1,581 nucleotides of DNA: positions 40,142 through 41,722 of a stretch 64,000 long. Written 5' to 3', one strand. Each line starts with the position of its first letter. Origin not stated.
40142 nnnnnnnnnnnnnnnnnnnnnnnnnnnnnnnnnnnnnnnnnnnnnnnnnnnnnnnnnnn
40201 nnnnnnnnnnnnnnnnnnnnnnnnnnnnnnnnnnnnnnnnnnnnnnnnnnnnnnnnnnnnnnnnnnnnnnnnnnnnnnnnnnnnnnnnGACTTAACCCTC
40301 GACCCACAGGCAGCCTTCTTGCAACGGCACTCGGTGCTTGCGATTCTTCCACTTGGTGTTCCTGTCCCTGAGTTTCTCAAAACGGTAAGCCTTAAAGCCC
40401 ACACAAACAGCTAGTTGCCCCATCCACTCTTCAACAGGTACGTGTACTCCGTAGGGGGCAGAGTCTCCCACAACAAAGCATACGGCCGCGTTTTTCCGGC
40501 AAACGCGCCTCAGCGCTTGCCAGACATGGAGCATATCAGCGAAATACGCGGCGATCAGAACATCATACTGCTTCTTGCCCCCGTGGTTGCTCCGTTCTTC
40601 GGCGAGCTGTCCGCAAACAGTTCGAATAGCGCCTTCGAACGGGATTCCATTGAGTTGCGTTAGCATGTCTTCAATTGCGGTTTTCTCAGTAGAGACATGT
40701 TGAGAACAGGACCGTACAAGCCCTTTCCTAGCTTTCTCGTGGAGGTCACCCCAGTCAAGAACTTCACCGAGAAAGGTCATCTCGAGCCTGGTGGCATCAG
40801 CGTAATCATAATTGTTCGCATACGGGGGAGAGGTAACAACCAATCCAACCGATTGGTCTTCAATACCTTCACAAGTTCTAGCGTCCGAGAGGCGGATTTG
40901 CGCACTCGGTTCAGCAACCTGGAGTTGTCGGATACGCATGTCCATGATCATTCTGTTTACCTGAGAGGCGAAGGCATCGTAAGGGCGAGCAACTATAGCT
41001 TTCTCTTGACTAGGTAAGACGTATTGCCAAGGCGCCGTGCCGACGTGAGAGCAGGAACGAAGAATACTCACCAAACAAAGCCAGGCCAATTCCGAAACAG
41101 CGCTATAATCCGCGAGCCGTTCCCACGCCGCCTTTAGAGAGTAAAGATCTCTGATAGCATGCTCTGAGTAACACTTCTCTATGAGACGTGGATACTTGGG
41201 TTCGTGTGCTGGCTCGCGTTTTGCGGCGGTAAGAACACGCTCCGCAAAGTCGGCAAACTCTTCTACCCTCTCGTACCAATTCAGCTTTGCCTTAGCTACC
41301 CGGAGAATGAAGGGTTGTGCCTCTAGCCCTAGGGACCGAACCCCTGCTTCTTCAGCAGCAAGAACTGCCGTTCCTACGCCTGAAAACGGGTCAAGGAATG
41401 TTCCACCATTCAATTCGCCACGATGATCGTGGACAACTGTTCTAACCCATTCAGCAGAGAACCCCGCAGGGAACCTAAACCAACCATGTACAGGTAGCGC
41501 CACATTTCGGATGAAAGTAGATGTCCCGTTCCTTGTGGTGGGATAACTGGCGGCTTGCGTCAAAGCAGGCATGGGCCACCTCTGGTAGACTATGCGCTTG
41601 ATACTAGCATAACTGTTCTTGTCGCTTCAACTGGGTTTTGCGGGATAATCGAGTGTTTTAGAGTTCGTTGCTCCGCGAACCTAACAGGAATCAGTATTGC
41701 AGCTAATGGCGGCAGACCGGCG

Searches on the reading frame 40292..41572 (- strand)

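Call 70: search_protein_families(library=pfam, proteins=[window:40292-41572:-])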
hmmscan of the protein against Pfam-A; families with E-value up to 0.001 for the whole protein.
window:40292-41572:- (426 aa): 2 families
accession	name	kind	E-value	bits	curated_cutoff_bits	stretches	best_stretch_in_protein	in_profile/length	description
PF01555.25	N6_N4_Mtase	-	3.9e-09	37.2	26.7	1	33-94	161-220/221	DNA methylase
PF01170.24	UPF0020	-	0.00031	20.9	22.3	0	196-256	75-136/197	RMKL-like, methyltransferase domain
